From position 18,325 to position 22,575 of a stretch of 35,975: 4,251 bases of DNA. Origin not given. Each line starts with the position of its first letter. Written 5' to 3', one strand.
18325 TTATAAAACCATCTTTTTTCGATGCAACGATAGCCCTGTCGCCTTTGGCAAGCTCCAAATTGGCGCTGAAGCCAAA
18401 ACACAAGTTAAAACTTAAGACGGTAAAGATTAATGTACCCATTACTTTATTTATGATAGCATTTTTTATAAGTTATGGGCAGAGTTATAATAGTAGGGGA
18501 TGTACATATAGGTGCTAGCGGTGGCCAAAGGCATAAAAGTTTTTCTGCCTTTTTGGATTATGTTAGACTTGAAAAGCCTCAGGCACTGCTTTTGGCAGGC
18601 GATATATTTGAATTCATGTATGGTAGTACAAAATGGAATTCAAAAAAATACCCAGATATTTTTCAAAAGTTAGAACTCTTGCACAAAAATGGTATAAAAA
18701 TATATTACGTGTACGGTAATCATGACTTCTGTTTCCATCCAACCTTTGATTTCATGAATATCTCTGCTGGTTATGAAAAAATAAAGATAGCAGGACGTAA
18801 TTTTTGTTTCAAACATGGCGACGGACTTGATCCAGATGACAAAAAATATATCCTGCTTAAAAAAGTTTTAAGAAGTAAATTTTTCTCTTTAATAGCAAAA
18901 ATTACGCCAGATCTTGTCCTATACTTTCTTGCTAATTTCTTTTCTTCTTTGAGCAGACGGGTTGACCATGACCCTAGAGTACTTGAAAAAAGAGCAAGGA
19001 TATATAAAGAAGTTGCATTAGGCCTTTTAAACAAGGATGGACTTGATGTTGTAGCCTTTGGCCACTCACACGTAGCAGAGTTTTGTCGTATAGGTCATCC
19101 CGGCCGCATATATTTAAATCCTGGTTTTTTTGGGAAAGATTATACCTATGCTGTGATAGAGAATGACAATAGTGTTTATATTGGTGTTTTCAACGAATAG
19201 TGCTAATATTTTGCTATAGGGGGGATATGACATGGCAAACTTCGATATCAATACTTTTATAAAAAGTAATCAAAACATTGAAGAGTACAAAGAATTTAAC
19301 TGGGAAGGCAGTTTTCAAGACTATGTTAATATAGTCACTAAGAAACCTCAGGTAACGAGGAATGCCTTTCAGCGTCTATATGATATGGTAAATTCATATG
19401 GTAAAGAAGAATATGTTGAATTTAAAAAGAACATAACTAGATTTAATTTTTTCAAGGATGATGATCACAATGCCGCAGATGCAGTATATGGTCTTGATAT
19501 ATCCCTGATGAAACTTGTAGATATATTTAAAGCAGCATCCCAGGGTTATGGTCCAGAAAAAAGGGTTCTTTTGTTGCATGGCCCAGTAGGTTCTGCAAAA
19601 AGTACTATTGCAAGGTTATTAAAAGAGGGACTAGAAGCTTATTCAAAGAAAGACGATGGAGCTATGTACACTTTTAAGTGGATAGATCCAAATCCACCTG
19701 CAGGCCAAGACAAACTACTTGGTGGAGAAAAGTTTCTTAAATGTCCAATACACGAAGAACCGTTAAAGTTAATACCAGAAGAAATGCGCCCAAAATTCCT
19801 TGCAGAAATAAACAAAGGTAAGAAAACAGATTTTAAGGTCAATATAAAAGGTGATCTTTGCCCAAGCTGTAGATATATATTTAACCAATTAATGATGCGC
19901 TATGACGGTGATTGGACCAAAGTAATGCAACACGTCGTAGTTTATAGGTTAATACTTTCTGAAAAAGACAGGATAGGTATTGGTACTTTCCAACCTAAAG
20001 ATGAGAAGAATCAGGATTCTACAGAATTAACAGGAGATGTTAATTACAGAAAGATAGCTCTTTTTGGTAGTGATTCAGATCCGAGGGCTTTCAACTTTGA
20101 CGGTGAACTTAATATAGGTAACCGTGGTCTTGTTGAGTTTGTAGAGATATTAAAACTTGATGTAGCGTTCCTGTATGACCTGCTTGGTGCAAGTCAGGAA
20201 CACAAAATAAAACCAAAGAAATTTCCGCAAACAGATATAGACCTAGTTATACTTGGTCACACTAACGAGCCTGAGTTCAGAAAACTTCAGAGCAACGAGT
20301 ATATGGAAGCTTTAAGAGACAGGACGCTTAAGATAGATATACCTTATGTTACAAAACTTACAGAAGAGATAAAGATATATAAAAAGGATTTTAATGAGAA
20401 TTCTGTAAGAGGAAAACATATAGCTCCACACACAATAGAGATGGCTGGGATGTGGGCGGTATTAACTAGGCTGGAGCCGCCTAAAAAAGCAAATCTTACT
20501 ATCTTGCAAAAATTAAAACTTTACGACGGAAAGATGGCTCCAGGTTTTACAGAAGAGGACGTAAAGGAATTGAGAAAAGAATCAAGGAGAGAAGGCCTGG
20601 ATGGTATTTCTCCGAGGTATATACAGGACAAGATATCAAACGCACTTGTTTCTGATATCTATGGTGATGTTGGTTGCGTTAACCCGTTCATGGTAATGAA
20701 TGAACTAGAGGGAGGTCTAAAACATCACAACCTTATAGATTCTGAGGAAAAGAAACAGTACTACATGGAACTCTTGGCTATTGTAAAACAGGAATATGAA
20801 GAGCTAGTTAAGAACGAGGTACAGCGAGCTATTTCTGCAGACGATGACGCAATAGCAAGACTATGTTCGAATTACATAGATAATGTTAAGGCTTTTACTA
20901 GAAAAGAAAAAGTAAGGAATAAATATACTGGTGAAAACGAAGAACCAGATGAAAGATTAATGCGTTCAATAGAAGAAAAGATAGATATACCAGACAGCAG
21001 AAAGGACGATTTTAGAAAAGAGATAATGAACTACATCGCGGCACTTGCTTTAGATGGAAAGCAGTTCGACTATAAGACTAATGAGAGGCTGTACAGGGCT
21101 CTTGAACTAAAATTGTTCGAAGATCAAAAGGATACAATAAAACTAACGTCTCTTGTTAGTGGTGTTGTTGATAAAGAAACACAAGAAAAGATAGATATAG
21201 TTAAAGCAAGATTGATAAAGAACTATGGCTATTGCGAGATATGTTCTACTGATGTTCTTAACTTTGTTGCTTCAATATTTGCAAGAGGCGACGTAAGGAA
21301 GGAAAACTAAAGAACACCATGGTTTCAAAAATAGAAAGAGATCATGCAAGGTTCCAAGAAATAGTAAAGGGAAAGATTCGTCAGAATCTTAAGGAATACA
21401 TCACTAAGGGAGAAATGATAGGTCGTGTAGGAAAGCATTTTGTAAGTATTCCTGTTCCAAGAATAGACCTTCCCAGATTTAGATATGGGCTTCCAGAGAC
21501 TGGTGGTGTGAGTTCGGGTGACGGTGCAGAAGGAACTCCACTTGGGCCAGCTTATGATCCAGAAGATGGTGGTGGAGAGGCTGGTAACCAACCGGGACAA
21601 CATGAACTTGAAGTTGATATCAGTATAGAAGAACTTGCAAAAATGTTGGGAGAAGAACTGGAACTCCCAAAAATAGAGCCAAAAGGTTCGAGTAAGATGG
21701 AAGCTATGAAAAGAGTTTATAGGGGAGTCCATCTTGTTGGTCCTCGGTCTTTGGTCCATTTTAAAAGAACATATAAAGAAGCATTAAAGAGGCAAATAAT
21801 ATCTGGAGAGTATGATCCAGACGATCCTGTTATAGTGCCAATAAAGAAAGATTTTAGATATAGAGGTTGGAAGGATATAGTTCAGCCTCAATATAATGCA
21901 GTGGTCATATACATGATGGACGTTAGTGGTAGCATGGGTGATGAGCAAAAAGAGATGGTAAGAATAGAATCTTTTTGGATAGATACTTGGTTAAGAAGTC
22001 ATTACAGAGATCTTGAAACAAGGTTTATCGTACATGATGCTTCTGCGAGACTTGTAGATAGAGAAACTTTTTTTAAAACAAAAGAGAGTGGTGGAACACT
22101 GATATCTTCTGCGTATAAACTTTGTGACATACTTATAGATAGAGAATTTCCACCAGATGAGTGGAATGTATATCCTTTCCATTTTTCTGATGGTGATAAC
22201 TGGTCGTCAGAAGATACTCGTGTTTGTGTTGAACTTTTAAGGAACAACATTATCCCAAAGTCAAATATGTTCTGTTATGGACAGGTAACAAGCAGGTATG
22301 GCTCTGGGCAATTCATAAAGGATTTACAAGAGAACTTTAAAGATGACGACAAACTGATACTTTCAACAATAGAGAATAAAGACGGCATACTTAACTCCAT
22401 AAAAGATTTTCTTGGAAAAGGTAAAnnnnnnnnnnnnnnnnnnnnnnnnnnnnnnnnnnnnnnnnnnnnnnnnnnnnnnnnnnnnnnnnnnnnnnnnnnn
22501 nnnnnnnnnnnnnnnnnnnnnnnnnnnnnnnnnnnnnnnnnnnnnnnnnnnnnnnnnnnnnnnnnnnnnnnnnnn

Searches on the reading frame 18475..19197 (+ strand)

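Call 36: search_protein_families(library=pfam, proteins=[window:18475-19197:+], max_evalue=0.0001)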
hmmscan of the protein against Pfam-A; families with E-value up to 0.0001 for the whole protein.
window:18475-19197:+ (241 aa): 2 families
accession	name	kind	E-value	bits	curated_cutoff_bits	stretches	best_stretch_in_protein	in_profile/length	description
PF00149.33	Metallophos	-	3.6e-15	57.3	21.5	1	3-200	2-190/191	Calcineurin-like phosphoesterase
PF12850.12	Metallophos_2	-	2.1e-11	44.5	27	1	3-120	2-94/154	Calcineurin-like phosphoesterase superfamily domain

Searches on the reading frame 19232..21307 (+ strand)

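Call 36: search_protein_families(library=pfam, proteins=[window:19232-21307:+], max_evalue=0.0001)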
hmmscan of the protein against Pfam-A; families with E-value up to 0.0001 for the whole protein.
window:19232-21307:+ (692 aa): 2 families
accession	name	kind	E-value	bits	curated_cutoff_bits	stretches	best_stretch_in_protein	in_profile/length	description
PF08298.17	AAA_PrkA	-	5.3e-88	295.9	25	1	27-420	2-357/358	PrkA AAA domain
PF06798.17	PrkA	-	1.8e-87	293.7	25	1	425-678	1-255/255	PrkA serine protein kinase C-terminal domain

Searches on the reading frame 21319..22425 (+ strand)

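Call 36: search_protein_families(library=pfam, proteins=[window:21319-22425:+], max_evalue=0.0001)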
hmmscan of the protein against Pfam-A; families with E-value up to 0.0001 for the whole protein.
window:21319-22425:+ (369 aa): 1 family
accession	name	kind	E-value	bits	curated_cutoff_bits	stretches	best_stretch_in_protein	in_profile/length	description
PF04285.18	DUF444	-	9.3e-84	282.3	27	2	176-367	226-417/418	Protein of unknown function (DUF444)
